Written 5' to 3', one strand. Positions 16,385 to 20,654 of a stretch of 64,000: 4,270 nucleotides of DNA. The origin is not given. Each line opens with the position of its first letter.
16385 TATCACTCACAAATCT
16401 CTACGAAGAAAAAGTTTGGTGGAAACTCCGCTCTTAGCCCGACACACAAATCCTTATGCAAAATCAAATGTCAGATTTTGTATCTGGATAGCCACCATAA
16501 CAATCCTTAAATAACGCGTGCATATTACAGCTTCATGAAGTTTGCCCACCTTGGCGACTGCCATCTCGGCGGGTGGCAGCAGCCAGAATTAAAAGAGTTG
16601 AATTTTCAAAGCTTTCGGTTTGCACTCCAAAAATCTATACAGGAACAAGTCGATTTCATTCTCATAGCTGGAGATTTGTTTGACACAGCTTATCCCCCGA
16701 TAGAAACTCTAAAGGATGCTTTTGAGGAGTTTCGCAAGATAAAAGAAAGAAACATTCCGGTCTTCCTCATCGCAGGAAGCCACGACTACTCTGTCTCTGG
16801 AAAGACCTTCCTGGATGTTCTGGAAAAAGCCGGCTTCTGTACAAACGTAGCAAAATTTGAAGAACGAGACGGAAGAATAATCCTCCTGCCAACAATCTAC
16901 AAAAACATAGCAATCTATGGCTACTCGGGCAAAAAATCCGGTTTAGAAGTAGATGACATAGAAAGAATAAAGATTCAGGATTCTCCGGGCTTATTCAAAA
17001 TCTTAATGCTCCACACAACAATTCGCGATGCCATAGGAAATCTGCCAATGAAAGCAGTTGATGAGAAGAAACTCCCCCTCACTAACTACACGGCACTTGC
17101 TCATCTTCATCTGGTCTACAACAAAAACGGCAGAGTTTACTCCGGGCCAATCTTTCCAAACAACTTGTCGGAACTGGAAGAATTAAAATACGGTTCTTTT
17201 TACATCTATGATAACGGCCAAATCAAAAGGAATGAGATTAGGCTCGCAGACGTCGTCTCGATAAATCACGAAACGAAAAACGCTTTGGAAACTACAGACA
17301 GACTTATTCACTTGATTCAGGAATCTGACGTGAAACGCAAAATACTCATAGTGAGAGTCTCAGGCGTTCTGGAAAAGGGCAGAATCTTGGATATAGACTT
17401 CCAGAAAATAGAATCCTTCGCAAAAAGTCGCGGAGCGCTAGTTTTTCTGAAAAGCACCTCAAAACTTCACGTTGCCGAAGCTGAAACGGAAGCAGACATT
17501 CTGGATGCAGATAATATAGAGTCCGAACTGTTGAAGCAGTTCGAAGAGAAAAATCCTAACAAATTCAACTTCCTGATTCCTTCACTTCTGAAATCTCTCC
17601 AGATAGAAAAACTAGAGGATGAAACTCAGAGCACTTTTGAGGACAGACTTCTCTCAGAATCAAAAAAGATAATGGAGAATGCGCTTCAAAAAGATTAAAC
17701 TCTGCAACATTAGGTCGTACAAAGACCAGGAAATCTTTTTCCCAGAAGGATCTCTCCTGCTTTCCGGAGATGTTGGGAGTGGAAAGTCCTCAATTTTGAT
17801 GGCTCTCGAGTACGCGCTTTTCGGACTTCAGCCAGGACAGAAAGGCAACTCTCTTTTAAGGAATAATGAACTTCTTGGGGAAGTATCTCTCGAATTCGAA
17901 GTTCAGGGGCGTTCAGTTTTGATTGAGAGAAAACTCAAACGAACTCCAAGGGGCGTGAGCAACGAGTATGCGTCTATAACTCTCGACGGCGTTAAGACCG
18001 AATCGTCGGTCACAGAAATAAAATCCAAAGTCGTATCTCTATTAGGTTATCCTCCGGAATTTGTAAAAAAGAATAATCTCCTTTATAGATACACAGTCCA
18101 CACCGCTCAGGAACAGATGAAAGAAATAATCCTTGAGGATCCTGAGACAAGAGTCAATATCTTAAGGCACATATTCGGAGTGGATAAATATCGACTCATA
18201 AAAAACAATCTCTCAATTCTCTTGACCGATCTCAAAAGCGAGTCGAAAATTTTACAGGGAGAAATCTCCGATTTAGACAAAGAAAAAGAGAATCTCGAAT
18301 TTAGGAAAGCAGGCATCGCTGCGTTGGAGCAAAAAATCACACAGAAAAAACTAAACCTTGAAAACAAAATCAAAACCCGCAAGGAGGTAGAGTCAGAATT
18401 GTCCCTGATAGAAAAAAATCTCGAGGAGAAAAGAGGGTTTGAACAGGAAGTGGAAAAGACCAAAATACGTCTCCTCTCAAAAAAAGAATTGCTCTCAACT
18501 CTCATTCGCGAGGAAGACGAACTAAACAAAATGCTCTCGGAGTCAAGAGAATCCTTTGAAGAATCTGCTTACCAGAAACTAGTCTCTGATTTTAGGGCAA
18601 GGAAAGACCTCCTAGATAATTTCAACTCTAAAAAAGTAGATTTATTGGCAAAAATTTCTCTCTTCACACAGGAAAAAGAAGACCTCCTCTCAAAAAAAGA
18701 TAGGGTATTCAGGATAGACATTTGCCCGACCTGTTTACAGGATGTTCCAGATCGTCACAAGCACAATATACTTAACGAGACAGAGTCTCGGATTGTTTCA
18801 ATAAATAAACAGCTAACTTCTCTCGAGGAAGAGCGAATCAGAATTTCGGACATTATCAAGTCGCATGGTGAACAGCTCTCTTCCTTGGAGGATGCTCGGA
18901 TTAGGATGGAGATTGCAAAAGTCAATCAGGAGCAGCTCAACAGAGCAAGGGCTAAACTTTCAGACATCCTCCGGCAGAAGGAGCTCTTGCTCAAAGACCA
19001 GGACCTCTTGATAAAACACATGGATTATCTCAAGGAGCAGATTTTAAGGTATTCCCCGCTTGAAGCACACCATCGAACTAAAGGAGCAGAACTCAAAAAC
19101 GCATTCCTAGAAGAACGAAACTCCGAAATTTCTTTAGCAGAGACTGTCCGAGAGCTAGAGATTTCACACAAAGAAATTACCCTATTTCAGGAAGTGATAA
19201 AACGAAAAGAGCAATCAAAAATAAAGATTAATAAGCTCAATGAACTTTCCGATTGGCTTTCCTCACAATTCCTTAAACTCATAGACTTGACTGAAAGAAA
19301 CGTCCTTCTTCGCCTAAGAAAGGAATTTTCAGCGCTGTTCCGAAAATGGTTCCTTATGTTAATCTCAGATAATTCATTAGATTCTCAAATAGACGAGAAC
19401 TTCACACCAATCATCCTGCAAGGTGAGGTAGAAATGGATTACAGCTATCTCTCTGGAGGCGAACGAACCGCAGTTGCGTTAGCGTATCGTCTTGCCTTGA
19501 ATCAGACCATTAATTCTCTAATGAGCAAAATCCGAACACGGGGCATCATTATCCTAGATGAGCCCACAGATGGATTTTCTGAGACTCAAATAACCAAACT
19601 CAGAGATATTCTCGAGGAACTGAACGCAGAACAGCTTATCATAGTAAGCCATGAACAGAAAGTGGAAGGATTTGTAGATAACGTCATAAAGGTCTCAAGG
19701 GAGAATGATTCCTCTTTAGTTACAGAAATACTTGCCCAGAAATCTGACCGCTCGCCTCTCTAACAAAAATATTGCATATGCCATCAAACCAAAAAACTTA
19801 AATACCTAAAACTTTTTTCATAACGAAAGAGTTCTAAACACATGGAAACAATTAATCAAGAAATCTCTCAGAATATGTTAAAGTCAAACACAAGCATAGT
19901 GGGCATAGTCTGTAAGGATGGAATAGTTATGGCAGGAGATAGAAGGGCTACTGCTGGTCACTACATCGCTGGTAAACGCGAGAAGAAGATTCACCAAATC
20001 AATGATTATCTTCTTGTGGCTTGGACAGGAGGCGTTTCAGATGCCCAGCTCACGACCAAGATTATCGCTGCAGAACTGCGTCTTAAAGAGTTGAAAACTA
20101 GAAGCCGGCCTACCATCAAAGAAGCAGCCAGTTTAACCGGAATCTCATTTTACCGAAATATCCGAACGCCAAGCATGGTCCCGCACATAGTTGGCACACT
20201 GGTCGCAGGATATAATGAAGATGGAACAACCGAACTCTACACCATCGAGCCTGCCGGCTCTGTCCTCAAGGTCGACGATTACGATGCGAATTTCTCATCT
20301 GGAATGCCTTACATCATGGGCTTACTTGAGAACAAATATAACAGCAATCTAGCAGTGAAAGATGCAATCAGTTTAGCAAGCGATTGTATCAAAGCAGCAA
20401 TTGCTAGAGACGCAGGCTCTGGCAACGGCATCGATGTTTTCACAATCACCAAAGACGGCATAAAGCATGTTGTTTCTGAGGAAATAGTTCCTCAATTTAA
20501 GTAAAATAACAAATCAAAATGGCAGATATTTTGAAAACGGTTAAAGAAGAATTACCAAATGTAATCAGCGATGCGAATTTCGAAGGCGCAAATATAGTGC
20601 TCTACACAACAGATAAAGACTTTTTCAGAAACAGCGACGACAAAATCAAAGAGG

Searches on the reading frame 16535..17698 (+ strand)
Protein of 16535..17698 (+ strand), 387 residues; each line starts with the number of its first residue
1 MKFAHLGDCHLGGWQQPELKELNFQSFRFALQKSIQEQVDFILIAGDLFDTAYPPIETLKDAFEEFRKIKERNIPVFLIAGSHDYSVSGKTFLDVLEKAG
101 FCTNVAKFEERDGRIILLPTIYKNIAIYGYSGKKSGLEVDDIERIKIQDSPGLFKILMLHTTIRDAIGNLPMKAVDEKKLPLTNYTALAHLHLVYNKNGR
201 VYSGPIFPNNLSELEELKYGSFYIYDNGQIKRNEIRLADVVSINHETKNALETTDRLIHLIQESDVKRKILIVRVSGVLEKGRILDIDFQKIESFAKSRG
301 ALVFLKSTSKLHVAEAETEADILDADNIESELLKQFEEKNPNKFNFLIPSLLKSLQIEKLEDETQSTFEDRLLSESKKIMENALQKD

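Call 9: search_protein_families(library=ncbifam, proteins=[window:16535-17698:+], max_evalue=0.00001)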
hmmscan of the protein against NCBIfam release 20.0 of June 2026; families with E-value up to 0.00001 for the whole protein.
window:16535-17698:+ (387 aa): 7 families
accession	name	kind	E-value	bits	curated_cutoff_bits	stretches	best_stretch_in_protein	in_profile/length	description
NF041029.1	Mre11_Pyroc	equivalog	4.6e-25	88.3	600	1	1-111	1-113/438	DNA double-strand break repair protein Mre11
TIGR00619.1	sbcd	subfamily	4.8e-18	65.9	77.65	1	1-119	1-119/252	exonuclease subunit SbcD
NF041030.1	Mre11_Halo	equivalog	3.6e-17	62.6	550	1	3-106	4-108/361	DNA double-strand break repair protein Mre11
NF041031.1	Mre11_Sulfo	equivalog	1.6e-16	60.5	500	1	3-296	2-305/374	DNA double-strand break repair protein Mre11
NF008206.2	PRK10966.1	equivalog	3.5e-09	36.2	450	1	1-86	1-87/380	exonuclease subunit SbcD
NF041753.2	sbcd_Staph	equivalog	5.2e-09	35.4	480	1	1-84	1-86/375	exonuclease subunit SbcD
TIGR00583.1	mre11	equivalog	2e-07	30.4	434.6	0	73-132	110-174/405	DNA repair protein (mre11)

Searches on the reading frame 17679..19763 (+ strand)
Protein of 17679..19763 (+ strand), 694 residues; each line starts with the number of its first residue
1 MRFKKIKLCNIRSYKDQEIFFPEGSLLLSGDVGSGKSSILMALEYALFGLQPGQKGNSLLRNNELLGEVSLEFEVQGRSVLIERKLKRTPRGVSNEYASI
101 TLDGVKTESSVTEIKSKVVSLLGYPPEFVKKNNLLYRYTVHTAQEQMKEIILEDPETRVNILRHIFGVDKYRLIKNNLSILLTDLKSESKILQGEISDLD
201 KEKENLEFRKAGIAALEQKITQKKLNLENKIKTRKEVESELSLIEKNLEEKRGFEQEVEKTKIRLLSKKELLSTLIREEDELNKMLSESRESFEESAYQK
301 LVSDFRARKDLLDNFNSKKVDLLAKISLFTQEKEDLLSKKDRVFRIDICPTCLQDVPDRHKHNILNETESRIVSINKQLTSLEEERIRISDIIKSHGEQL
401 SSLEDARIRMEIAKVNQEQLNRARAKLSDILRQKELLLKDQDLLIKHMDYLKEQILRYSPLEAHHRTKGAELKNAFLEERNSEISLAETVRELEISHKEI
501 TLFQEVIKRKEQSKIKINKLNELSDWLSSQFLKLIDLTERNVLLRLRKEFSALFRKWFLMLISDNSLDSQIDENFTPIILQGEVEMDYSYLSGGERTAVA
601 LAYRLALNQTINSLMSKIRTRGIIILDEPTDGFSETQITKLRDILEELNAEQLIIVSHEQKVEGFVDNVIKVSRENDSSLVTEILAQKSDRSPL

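Call 9: search_protein_families(library=ncbifam, proteins=[window:17679-19763:+], max_evalue=0.00001)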
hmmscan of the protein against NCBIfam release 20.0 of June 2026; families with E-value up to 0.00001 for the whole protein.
window:17679-19763:+ (694 aa): 13 families
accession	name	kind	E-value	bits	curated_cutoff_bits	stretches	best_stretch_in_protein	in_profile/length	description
NF002244.0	PRK01156.1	equivalog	6.1e-36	123.9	847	2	1-342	1-347/895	DNA double-strand break repair ATPase Rad50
NF003034.1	PRK03918.1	equivalog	1.3e-31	109.4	700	2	1-341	1-338/878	DNA double-strand break repair ATPase Rad50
NF002572.0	PRK02224.1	equivalog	1.2e-27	96.6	1087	2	1-122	1-122/888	DNA double-strand break repair ATPase Rad50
NF041035.1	Rad50_Halo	equivalog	1.2e-25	90.1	1000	2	1-122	1-122/883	DNA double-strand break repair ATPase Rad50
NF041034.1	Rad50_Sulf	equivalog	4.1e-23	81.2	1000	1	586-684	775-869/872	DNA double-strand break repair ATPase Rad50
NF045487.1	ASRP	equivalog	1.6e-17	63.4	300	1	16-649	7-583/593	archaea-specific SMC-related protein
NF053563.1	Rkd4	equivalog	3.1e-12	45.5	860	1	2-304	2-287/747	arcadin-4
TIGR02857.1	CydD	equivalog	8.2e-08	31.6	435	1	581-671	449-528/529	thiol reductant ABC exporter subunit CydD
TIGR00611.2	recf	equivalog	1.7e-06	27.4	172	0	4-112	2-109/339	DNA replication/repair protein RecF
NF010680.0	PRK14079.1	equivalog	2.6e-06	26.7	386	0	1-106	1-106/349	recombination protein F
TIGR03522.1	GldA_ABC_ATP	equivalog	3.7e-06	26.6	402.6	0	562-674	105-207/301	gliding motility-associated ABC transporter ATP-binding subunit GldA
TIGR01166.1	cbiO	subfamily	5.5e-06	26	211.8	0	563-658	100-185/190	cobalt ABC transporter, ATP-binding protein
TIGR02211.1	LolD_lipo_ex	equivalog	5.5e-06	26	307.75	0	549-673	97-215/221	lipoprotein-releasing ABC transporter ATP-binding protein LolD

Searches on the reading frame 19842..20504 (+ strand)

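Call 9: search_protein_families(library=ncbifam, proteins=[window:19842-20504:+], max_evalue=0.00001)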
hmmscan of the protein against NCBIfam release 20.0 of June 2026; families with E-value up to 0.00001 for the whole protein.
window:19842-20504:+ (220 aa): 4 families
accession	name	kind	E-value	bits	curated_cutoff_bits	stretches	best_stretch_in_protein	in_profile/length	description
TIGR03634.1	arc_protsome_B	equivalog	5.6e-51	172.8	224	1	17-207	2-185/185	archaeal proteasome endopeptidase complex subunit beta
TIGR03633.1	arc_protsome_A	equivalog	3.1e-19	69.3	287.35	1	10-209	23-219/230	archaeal proteasome endopeptidase complex subunit alpha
NF003075.0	PRK03996.1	subfamily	4.4e-18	65.5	219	1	11-209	31-226/248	archaeal proteasome endopeptidase complex subunit alpha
TIGR03690.1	20S_bact_beta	equivalog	2.9e-17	63.1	191.9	1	15-213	4-208/222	proteasome subunit beta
